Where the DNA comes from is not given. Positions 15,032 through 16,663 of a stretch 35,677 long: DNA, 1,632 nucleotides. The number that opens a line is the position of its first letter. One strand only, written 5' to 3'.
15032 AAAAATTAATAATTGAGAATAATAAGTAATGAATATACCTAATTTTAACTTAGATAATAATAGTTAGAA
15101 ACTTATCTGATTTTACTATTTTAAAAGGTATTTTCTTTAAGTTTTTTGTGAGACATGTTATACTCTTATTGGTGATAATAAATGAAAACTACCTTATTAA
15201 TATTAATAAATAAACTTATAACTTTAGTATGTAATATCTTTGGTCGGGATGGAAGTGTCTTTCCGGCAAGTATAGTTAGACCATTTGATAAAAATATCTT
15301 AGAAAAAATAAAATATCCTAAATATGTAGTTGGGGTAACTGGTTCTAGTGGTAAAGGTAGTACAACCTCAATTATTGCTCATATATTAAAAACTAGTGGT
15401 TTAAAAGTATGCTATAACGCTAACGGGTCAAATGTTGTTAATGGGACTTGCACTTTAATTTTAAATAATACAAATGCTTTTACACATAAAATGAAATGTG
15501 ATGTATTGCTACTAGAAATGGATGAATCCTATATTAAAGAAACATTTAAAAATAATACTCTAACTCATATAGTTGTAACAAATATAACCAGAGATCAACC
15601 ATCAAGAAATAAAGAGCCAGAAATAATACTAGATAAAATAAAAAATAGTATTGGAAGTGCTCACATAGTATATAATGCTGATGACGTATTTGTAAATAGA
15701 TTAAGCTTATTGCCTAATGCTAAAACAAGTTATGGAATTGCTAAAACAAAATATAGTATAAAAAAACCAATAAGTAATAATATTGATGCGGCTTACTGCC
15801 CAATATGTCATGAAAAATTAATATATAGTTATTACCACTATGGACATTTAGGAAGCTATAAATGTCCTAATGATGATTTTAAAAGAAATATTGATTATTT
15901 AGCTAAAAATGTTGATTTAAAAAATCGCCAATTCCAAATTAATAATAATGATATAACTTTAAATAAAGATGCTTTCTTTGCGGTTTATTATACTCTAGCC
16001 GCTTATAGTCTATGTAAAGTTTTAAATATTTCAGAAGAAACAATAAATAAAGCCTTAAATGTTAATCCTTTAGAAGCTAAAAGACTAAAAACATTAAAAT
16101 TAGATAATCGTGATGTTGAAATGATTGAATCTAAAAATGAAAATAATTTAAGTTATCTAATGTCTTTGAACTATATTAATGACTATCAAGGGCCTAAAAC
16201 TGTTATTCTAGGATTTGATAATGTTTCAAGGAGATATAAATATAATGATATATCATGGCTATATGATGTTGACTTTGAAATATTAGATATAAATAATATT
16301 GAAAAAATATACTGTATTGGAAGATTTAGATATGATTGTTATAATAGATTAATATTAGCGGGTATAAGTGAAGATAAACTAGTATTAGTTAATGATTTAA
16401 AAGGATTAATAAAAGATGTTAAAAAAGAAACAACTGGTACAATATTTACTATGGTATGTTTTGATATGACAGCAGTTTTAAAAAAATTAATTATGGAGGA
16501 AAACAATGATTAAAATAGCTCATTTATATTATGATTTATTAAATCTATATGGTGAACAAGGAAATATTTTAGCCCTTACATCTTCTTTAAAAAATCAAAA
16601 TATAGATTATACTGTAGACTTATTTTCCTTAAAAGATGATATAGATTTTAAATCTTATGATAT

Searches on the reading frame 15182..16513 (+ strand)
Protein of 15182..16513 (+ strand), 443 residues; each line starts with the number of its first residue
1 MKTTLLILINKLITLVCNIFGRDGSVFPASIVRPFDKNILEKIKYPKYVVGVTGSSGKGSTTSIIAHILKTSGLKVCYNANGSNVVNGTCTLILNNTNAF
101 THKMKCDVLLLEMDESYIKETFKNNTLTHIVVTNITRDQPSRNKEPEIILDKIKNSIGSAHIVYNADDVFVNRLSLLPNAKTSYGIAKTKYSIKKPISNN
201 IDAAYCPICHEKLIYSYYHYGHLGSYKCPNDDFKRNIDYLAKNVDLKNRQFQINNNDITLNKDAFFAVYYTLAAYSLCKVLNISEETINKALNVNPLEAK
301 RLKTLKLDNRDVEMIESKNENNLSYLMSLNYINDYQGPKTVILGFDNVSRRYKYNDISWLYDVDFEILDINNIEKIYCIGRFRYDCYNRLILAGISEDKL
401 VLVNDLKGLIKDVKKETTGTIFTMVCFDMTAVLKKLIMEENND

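Call 8: search_protein_families(library=pfam, proteins=[window:15182-16513:+], max_evalue=0.001)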
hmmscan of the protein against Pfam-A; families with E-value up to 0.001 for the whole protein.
window:15182-16513:+ (443 aa): 2 families
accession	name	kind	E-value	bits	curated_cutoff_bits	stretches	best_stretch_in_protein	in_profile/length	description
PF08353.15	MurT_C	-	2.6e-18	66.5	25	1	321-426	4-106/110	MurT ligase C-terminal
PF08245.18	Mur_ligase_M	-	2.8e-08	34.4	24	1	52-191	1-152/200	Mur ligase middle domain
